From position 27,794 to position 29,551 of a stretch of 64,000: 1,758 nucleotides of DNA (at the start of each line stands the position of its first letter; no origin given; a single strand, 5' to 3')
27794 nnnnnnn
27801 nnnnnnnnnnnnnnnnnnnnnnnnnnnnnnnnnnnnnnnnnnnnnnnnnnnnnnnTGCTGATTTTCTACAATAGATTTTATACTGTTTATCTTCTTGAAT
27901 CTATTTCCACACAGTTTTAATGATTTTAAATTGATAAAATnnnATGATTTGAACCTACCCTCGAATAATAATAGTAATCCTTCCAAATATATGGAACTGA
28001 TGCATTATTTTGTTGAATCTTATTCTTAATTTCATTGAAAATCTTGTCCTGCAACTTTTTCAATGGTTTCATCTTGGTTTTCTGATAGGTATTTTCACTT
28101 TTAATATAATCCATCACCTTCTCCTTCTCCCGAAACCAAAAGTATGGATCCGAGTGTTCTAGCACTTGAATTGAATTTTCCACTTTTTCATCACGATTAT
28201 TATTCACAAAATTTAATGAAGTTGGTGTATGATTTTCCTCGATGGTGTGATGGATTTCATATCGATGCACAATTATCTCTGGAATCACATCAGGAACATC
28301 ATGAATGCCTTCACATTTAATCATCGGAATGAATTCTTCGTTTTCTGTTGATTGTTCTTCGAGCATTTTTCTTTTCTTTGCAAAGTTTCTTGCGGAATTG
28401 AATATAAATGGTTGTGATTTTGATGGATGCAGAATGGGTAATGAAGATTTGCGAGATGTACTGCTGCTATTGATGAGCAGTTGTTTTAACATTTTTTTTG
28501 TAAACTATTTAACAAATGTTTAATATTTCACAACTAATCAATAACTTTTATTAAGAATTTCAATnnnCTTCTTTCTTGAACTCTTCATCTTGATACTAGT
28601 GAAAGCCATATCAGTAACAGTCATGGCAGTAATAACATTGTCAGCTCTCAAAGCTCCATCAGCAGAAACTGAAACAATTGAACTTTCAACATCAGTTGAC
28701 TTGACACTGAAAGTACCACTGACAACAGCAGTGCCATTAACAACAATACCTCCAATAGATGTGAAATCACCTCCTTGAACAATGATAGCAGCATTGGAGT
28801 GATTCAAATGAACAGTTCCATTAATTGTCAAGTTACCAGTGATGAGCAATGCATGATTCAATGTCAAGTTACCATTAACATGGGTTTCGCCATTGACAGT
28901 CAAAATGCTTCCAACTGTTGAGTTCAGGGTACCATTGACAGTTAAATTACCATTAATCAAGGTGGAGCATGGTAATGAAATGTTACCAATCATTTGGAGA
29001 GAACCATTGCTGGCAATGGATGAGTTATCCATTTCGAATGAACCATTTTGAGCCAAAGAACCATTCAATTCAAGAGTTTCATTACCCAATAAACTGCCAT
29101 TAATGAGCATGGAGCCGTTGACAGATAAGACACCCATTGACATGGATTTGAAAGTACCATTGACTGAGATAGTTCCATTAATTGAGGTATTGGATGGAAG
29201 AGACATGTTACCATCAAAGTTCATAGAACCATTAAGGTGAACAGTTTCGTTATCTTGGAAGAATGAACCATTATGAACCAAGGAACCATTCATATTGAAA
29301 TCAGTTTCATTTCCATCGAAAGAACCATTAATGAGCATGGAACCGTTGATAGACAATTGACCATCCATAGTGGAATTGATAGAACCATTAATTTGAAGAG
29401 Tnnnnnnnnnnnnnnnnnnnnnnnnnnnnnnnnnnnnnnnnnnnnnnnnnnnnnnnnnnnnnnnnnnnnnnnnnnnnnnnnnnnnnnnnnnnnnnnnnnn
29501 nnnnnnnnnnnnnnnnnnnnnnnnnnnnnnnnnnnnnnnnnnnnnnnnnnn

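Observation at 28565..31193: Giant N-glycosylation-sequon array protein with near-identical internal segmental duplications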

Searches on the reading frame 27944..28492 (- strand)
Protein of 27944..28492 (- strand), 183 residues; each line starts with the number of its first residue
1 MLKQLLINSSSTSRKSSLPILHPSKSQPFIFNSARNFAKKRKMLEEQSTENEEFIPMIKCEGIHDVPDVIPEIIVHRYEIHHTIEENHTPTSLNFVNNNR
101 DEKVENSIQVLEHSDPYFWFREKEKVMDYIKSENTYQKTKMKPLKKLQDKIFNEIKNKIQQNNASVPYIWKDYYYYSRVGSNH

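Call 60: search_protein_families(library=pfam, proteins=[window:27944-28492:-], max_evalue=0.001)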
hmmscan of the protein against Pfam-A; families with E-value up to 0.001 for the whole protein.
window:27944-28492:- (183 aa): 1 family
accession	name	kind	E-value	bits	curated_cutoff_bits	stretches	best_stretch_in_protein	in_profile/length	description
PF02897.21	Peptidase_S9_N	-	9.7e-13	48.1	24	1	100-179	5-86/414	Prolyl oligopeptidase, N-terminal beta-propeller domain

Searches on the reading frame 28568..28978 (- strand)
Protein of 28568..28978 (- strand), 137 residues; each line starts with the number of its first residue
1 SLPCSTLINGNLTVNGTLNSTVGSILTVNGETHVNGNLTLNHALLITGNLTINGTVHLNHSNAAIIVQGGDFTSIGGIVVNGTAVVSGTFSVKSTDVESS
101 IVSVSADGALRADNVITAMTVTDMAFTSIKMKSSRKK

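Call 21: search_protein_families(library=pfam, proteins=[window:28568-28978:-], max_evalue=10)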
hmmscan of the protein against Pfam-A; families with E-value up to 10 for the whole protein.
seq(137 aa): 7 families
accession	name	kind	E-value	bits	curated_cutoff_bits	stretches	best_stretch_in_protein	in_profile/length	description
PF04519.19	Bactofilin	-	0.00052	20.7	27.9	2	6-99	1-89/98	Polymer-forming cytoskeletal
PF13064.11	DUF3927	-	0.02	15.3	25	1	90-118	12-42/53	Protein of unknown function (DUF3927)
PF10833.13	DUF2572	-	0.048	13.7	23.8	1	16-65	149-198/219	Protein of unknown function (DUF2572)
PF20829.2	Acr30-35_AcrF1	-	0.074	13.7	30.5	1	54-117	8-70/78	Anti-CRISPR protein Acr30-35/AcrF1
PF18886.6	DUF5649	-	0.91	10.3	25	1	36-86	2-45/68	Repeats of unknown function (DUF5649)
PF05594.20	Fil_haemagg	-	0.94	10.7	21.5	1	35-111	3-69/72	Haemagglutinin repeat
PF03961.19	FapA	-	1.5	8.8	31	1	12-105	3-90/272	Flagellar Assembly Protein A beta solenoid domain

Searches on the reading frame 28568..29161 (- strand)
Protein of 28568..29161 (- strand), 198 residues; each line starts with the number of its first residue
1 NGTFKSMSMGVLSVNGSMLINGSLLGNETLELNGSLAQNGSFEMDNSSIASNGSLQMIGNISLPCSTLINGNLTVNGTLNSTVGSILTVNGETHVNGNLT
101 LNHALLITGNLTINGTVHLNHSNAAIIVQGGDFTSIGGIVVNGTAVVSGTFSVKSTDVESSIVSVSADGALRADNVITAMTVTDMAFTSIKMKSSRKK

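Call 29: find_homologous_proteins(query=window:28568-29161:-)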
Query window:28568-29161:-: 1496 candidates shared short words with the query, none scored E <= 0.001.

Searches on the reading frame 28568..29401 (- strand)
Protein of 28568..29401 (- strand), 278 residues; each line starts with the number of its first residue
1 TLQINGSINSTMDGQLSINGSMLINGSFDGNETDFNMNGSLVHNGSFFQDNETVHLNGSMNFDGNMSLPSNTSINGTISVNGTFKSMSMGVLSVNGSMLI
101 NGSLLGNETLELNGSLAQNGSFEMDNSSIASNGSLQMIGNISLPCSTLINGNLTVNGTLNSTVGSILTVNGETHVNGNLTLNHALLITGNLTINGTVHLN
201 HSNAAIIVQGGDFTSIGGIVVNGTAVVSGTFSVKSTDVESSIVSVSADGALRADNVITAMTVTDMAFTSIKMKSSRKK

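Call 51: search_solved_structures(query=window:28568-29401:-, max_evalue=10, show_alignments=3)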
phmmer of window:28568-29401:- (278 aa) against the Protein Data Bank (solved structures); distinct sequences matched with E-value up to 10: 4.
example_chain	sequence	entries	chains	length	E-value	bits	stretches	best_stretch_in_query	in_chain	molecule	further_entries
2f6e_A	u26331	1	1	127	0.55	13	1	111-219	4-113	Toxin A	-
4nbx_A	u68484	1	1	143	0.72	12.6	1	111-219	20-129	TcdA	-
4nbz_A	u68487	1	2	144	0.73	12.6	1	111-219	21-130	TcdA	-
8z5u_0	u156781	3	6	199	1.4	11.7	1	67-180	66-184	Leucine-rich repeat protein | LRR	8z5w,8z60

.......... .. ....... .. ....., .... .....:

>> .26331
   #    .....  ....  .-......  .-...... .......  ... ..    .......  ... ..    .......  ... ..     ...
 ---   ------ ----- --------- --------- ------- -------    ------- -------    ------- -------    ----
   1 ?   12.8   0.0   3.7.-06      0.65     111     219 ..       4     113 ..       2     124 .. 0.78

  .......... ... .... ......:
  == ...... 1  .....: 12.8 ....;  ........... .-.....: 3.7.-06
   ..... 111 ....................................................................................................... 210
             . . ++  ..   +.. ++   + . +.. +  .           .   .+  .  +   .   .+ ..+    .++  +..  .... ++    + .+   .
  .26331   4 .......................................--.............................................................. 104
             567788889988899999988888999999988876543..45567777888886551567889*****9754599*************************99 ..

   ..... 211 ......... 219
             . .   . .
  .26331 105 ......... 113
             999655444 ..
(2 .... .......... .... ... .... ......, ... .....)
